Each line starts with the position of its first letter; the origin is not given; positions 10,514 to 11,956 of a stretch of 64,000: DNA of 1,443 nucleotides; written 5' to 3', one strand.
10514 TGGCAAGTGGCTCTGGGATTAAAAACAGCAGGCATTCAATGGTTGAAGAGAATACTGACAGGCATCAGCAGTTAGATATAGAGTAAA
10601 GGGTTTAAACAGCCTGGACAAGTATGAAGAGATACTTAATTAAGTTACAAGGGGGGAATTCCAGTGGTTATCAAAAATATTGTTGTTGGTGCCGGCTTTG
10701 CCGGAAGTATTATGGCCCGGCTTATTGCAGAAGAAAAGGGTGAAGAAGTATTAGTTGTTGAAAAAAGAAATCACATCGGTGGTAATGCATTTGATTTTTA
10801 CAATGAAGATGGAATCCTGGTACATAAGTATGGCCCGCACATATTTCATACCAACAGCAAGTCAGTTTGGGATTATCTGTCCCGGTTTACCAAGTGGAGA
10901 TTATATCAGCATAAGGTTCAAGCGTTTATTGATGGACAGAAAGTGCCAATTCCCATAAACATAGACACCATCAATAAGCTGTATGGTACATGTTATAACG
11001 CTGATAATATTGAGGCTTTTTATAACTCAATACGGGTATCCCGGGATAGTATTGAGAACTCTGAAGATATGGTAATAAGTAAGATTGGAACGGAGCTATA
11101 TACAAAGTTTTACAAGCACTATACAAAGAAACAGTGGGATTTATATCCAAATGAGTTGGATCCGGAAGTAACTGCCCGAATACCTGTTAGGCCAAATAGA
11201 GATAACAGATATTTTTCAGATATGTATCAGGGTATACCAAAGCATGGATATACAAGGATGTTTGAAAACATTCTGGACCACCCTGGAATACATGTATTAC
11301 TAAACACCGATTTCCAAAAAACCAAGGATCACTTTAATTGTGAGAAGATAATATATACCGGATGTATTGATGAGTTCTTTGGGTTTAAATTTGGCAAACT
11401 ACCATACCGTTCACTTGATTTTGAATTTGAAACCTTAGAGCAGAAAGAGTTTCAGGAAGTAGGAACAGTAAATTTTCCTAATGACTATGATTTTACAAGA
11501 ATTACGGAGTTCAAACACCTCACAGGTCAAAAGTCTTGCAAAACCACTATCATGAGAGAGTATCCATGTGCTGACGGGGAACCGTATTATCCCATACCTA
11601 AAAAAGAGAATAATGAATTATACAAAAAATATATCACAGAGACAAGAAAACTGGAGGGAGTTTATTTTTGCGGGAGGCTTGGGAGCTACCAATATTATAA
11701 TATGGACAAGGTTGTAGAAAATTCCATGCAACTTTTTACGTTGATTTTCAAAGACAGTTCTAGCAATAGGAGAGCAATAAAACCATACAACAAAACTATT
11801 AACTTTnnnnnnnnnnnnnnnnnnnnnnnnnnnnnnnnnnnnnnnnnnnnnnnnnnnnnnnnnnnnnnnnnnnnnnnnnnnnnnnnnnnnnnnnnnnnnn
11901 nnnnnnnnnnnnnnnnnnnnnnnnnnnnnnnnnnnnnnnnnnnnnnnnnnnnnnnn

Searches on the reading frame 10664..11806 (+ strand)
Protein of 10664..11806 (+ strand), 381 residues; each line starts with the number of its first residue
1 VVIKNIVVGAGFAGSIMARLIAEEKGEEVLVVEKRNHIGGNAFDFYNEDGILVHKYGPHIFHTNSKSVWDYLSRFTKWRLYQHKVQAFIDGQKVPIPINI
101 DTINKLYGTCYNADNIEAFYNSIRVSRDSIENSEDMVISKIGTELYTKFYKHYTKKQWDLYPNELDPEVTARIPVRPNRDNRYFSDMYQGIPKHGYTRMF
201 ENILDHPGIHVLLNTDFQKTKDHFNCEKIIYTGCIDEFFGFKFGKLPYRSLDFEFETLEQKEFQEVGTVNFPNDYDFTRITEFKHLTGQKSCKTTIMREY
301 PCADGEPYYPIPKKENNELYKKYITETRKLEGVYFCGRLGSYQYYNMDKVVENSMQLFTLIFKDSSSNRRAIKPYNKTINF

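Call 8: search_protein_families(library=pfam, proteins=[window:10664-11806:+])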
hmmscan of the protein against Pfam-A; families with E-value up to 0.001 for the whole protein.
window:10664-11806:+ (381 aa): 5 families
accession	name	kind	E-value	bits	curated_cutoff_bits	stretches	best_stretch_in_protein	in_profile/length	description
PF03275.19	GLF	-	1.5e-80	270.1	26.3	1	148-344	1-203/203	UDP-galactopyranose mutase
PF13450.12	NAD_binding_8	-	6.7e-19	68.4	21.9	1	7-75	1-68/68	NAD(P)-binding Rossmann-like domain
PF12831.13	FAD_oxidored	-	8.1e-06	25.8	27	1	6-42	3-38/416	FAD dependent oxidoreductase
PF01593.30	Amino_oxidase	-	0.00017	21.4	19.8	1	24-75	12-61/443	Flavin containing amine oxidoreductase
PF01266.30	DAO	-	0.00054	20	27.9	1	6-40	3-37/353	FAD dependent oxidoreductase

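Call 47: find_related_loci(query=window:10667-11806:+, collection=metagenome_contigs, flank=6000)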
Query window:10667-11806:+ (380 aa) in metagenome_contigs; peptide patterns used: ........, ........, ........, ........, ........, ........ (x = any residue, [..] = any of these).
490 stretches matched a pattern; 443 encode a relative of the query (tblastn E <= 1e-3); the best 80 are kept; 80 distinct loci.
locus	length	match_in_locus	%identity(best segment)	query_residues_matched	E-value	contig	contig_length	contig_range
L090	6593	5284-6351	57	5-360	7e-148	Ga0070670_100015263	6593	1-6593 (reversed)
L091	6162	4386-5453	56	5-360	5e-147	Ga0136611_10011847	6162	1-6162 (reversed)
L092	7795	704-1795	56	5-368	2e-144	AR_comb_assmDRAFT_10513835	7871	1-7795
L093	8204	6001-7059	57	5-357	2e-144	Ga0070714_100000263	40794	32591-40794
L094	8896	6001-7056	58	5-357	7e-144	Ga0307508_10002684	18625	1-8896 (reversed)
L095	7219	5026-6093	56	5-360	6e-143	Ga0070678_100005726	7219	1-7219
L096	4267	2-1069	54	13-371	3e-138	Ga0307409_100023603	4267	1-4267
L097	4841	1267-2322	55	5-357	1e-136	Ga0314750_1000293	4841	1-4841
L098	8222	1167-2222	55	5-357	1e-134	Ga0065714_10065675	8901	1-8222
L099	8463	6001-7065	56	5-357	6e-134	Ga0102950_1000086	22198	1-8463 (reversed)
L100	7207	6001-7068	54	5-358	3e-131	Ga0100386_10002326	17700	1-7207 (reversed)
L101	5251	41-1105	55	5-357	2e-131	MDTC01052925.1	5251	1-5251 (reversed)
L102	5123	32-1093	56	5-356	7e-131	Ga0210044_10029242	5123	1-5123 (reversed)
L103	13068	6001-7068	55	5-357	1e-129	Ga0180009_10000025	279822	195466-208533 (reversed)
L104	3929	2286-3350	55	5-357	4e-131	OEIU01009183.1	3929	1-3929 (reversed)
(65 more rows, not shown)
